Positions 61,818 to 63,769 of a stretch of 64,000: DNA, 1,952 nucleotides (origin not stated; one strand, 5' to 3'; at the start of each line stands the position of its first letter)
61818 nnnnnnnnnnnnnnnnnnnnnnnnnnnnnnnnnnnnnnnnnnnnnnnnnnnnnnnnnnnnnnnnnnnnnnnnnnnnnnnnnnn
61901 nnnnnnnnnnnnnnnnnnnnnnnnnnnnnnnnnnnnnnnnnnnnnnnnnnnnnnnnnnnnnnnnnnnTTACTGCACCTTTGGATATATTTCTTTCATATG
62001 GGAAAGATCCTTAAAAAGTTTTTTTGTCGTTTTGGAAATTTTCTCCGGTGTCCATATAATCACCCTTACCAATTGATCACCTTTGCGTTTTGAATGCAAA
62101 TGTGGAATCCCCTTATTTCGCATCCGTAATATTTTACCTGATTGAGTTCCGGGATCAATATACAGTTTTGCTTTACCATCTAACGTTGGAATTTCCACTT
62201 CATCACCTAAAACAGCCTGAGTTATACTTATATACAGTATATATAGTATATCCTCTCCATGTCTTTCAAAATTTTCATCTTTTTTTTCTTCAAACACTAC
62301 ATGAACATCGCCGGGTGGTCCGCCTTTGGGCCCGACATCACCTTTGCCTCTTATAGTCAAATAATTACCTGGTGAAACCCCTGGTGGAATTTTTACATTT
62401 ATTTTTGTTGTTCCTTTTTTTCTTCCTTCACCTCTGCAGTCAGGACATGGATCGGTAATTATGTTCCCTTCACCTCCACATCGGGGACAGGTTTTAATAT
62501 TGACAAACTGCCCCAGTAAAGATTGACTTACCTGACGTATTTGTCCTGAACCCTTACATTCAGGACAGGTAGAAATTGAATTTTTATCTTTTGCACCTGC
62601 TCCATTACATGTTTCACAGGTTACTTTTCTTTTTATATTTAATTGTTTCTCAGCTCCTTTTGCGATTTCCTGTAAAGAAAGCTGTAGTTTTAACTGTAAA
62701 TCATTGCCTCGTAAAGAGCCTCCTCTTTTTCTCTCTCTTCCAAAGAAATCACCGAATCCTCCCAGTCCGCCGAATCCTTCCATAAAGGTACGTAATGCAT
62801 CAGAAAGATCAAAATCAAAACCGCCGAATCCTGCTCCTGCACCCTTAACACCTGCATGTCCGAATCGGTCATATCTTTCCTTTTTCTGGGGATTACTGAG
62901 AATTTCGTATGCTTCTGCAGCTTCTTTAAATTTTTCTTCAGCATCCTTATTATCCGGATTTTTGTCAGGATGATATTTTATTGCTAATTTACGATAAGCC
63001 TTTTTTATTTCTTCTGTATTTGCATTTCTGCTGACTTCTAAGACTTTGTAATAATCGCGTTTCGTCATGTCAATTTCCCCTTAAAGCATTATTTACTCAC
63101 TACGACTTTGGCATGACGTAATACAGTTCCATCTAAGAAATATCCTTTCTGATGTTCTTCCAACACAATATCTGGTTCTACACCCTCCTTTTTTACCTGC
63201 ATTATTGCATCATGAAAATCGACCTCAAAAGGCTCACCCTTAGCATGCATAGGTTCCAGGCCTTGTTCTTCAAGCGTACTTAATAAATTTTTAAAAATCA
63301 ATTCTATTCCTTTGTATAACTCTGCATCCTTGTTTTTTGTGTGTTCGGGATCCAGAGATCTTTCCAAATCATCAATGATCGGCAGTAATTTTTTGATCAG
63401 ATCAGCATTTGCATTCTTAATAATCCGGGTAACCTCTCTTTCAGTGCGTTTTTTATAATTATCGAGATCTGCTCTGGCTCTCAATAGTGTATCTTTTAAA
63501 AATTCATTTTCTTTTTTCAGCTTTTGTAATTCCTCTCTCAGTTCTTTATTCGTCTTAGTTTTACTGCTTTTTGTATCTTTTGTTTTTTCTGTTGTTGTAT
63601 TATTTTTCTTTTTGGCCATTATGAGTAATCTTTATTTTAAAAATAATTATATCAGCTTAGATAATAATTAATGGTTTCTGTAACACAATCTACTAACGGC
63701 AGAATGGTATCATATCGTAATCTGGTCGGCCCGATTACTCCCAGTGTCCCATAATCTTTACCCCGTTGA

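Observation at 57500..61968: Type IV pilus/competence-like module (ComEA, pilin-like, PilM-like, PilN-like) inserted in the hrcA-grpE-dnaJ ... rsmD-coaD-pta housekeeping operon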

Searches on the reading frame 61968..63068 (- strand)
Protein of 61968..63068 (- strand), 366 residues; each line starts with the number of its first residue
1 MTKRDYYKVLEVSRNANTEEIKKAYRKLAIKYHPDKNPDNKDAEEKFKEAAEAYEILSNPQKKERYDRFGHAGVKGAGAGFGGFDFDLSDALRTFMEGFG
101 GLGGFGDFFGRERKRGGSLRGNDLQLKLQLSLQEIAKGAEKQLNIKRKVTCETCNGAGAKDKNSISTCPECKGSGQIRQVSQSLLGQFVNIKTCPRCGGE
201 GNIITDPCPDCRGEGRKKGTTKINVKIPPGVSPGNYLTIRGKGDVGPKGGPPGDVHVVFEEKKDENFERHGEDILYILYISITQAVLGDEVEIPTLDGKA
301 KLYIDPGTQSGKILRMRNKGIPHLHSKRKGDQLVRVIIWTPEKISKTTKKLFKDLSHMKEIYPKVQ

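Call 3: search_protein_families(library=pfam, proteins=[window:61968-63068:-], max_evalue=1)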
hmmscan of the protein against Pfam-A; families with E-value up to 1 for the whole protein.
window:61968-63068:- (366 aa): 9 families
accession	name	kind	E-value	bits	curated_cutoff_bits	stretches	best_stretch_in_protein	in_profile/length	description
PF01556.23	DnaJ_C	-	3.1e-46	157.6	26.6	1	125-341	2-152/152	DnaJ C terminal domain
PF00226.36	DnaJ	-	6.7e-28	97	27.8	1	5-67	1-63/63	DnaJ domain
PF00684.25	DnaJ_CXXCXGXG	-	4.3e-18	65.8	32.7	1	151-215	1-65/65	DnaJ central domain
PF15777.11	Anti-TRAP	-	0.00015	22.1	32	2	149-180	11-45/59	Tryptophan RNA-binding attenuator protein inhibitory protein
PF20833.2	RNase_E_G_Thio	-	0.0014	19.1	26.8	1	167-185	1-19/86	RNase E/G, Thioredoxin-like domain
PF25436.1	BSD2_CRD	-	0.0062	17.2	27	1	149-215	3-58/69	BSD2 cysteine rich domain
PF17302.8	DUF5351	-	0.01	16.5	27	0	167-176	19-28/29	Family of unknown function (DUF5351)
PF18551.6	TackOD1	-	0.022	14.7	32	1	190-213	73-96/188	Thaumarchaeal output domain 1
PF13453.11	Zn_ribbon_TFIIB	-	0.82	9.6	22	1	167-199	1-27/41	Transcription factor zinc-finger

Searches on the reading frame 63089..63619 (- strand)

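Call 8: search_protein_families(library=pfam, proteins=[window:63089-63619:-], max_evalue=0.00001)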
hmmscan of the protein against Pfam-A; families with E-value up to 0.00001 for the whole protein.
window:63089-63619:- (176 aa): 1 family
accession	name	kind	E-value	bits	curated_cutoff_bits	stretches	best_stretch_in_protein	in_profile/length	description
PF01025.24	GrpE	-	8.8e-45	152.8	25.8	1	15-176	4-165/165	GrpE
